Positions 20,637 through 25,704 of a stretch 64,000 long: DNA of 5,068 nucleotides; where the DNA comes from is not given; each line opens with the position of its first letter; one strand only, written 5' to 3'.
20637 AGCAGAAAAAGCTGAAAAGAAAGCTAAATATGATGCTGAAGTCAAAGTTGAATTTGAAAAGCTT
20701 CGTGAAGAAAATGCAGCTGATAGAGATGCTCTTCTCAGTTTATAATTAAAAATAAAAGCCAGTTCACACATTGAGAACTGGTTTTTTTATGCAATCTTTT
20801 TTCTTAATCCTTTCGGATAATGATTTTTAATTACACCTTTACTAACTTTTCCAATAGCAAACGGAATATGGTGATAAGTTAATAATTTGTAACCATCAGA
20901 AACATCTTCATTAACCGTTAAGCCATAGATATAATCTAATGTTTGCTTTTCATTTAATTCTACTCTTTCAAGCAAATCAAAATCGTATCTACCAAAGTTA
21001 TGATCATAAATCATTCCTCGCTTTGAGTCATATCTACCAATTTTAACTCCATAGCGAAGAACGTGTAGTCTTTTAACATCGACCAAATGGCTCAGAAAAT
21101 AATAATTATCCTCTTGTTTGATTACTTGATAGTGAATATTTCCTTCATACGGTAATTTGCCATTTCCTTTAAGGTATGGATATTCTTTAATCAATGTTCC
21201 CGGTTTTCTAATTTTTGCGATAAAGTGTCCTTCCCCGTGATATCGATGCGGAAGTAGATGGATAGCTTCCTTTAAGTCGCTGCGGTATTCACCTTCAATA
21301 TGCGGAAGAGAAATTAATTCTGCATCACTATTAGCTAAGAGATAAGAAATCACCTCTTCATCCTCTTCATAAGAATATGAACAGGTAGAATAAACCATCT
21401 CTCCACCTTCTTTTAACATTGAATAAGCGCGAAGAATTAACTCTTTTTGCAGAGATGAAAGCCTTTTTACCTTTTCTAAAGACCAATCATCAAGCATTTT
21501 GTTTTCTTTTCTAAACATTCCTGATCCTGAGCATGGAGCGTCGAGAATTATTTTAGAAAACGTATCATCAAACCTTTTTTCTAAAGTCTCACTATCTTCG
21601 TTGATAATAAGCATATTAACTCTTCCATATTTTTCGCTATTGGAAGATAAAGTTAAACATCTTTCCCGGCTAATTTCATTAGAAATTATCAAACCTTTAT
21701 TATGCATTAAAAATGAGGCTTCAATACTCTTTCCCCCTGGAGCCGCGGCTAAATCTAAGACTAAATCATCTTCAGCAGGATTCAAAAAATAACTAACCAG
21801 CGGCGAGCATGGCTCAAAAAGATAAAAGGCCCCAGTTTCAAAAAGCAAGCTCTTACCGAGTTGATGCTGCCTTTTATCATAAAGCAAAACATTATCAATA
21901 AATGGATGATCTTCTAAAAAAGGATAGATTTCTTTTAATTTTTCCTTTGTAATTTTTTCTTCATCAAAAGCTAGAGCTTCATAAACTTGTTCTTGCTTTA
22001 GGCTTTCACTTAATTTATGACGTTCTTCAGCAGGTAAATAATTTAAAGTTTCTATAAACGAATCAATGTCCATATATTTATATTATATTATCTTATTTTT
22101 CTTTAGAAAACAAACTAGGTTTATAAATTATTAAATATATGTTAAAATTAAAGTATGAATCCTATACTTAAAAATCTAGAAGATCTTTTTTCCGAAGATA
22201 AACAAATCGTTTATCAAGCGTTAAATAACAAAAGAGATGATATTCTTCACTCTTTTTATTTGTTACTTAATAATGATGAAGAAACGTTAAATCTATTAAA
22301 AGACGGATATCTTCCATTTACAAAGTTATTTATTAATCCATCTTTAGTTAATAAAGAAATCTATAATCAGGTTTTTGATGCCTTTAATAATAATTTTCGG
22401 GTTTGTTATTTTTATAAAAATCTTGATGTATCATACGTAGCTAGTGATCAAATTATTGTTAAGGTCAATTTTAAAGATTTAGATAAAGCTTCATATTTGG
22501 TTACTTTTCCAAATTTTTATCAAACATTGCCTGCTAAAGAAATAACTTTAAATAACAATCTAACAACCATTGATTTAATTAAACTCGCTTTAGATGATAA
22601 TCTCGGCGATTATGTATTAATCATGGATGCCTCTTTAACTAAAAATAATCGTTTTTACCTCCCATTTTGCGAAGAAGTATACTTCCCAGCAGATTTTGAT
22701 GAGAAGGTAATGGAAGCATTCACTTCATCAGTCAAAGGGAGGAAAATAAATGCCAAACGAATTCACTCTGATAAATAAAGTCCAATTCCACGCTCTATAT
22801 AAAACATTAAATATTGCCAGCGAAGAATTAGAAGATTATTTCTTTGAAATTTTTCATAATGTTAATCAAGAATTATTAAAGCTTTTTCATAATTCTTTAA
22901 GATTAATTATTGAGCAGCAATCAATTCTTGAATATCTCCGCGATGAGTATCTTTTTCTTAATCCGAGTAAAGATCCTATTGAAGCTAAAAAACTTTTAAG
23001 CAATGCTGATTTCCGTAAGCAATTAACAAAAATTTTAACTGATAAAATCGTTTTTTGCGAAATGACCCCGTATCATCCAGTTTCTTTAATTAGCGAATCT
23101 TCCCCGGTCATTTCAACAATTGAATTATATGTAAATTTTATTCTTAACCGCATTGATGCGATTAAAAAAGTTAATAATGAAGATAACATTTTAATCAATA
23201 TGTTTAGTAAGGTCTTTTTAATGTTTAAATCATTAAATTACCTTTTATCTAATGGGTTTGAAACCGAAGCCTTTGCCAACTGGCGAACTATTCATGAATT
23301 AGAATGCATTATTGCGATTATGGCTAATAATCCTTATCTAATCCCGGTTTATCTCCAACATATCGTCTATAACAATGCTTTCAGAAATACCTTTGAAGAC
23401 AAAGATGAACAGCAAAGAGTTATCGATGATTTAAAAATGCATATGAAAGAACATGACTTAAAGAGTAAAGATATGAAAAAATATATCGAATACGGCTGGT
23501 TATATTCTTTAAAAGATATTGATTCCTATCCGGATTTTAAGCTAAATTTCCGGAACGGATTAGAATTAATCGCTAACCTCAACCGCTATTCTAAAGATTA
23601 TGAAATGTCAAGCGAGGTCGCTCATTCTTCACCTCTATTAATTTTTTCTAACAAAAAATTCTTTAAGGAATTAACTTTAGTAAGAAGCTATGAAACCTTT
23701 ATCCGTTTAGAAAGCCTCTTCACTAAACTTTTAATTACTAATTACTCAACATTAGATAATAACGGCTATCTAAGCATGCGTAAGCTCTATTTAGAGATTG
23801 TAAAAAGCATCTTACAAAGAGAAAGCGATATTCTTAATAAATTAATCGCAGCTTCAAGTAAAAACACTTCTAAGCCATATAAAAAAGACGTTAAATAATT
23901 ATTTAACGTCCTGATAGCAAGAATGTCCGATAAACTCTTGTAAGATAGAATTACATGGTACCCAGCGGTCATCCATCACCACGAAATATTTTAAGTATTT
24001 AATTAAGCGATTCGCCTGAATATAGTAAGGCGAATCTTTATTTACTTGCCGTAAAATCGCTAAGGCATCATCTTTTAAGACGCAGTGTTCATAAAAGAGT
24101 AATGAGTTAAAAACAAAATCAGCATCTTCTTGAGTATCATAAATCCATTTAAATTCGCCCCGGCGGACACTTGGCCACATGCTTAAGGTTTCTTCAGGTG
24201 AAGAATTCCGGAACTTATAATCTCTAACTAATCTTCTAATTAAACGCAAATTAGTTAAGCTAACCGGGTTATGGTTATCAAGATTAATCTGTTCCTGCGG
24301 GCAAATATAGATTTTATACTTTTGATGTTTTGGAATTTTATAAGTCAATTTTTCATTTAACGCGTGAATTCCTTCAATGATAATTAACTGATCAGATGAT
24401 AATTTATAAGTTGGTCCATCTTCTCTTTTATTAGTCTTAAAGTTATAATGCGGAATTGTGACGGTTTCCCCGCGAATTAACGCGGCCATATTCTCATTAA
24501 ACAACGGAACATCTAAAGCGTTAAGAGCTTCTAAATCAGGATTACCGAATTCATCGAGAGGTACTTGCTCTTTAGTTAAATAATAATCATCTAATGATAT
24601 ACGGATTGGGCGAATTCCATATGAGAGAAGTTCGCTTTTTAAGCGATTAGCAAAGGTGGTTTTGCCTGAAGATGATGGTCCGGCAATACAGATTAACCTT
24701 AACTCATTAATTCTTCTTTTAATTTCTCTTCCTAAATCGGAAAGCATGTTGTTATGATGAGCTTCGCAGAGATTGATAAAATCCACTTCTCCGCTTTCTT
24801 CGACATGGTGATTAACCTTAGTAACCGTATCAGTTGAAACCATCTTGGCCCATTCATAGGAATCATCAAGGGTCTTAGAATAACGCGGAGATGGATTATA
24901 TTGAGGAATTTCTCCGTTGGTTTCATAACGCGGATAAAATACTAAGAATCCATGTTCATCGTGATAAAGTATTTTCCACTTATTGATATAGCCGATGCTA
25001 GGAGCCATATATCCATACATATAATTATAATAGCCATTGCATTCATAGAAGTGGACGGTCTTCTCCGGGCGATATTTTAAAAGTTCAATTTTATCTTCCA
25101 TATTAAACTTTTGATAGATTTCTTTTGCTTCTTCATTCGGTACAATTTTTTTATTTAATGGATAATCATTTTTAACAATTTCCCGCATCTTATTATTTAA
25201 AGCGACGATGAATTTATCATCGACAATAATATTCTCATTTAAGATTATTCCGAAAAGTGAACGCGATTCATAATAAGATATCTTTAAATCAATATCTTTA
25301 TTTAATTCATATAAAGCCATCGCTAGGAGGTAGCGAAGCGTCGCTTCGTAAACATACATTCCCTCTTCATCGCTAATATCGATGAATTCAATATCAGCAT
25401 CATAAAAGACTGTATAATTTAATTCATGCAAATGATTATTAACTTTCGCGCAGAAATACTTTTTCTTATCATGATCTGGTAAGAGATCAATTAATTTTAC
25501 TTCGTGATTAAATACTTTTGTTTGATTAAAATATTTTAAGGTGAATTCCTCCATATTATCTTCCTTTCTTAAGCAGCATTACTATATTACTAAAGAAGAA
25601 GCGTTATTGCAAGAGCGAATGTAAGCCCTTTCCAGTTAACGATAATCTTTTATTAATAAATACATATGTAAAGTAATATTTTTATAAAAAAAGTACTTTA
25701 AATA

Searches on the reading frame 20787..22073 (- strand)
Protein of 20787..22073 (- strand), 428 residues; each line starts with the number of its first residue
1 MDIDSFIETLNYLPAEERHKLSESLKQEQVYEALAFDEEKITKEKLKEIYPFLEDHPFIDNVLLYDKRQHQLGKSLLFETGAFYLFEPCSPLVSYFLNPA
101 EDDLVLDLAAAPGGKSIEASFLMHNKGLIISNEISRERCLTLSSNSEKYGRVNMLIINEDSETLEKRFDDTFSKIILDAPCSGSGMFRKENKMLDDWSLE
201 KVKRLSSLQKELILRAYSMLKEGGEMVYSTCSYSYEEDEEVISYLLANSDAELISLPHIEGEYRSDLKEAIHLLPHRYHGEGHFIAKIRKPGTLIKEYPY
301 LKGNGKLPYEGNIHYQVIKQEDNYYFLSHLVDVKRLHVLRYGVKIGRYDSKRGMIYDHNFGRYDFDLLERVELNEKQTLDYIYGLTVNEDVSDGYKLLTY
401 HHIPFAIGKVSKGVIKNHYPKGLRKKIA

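Call 23: search_protein_families(library=pfam, proteins=[window:20787-22073:-], max_evalue=0.001)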
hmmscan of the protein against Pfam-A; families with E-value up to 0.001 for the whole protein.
window:20787-22073:- (428 aa): 3 families
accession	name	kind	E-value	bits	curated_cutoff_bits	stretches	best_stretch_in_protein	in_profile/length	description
PF01189.24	Methyltr_RsmB-F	-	7.4e-44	150.2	27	1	95-288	2-198/199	16S rRNA methyltransferase RsmB/F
PF13636.12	Methyltranf_PUA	-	1.9e-12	47.4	27.6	1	379-425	2-49/49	RNA-binding PUA-like domain of methyltransferase RsmF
PF17125.10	Methyltr_RsmF_N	-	1.6e-06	28.9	34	1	5-88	4-86/86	N-terminal domain of 16S rRNA methyltransferase RsmF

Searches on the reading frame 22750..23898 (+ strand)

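Call 23: search_protein_families(library=pfam, proteins=[window:22750-23898:+], max_evalue=0.001)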
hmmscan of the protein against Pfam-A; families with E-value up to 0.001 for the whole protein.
window:22750-23898:+ (382 aa): 1 family
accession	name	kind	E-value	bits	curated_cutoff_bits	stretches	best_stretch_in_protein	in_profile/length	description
PF18928.5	DUF5677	-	2.3e-10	41.2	27.1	1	145-296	1-153/166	Family of unknown function (DUF5677)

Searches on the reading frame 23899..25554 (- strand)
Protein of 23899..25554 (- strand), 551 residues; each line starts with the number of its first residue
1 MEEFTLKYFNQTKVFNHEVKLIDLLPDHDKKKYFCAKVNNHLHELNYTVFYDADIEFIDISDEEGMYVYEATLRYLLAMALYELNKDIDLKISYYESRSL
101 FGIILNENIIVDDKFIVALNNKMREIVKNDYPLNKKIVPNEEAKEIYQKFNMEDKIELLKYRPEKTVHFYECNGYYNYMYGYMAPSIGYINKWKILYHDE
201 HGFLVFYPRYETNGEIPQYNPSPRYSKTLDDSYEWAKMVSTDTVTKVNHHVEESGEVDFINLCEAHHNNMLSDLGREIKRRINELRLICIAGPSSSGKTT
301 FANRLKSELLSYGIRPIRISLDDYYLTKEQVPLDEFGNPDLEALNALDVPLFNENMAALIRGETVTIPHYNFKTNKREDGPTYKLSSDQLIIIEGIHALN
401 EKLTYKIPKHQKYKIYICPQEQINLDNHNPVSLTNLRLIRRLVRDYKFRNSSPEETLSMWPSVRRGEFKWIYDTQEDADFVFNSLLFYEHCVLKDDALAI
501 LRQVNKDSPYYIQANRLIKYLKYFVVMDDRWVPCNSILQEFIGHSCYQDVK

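Call 23: search_protein_families(library=pfam, proteins=[window:23899-25554:-], max_evalue=0.001)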
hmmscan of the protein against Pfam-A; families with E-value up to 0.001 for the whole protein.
window:23899-25554:- (551 aa): 2 families
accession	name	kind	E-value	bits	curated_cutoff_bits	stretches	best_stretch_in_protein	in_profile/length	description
PF00485.24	PRK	-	1.2e-16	61.5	22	1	287-484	1-189/196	Phosphoribulokinase / Uridine kinase family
PF13238.12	AAA_18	-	0.00073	20.4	29.4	0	288-353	1-65/128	AAA domain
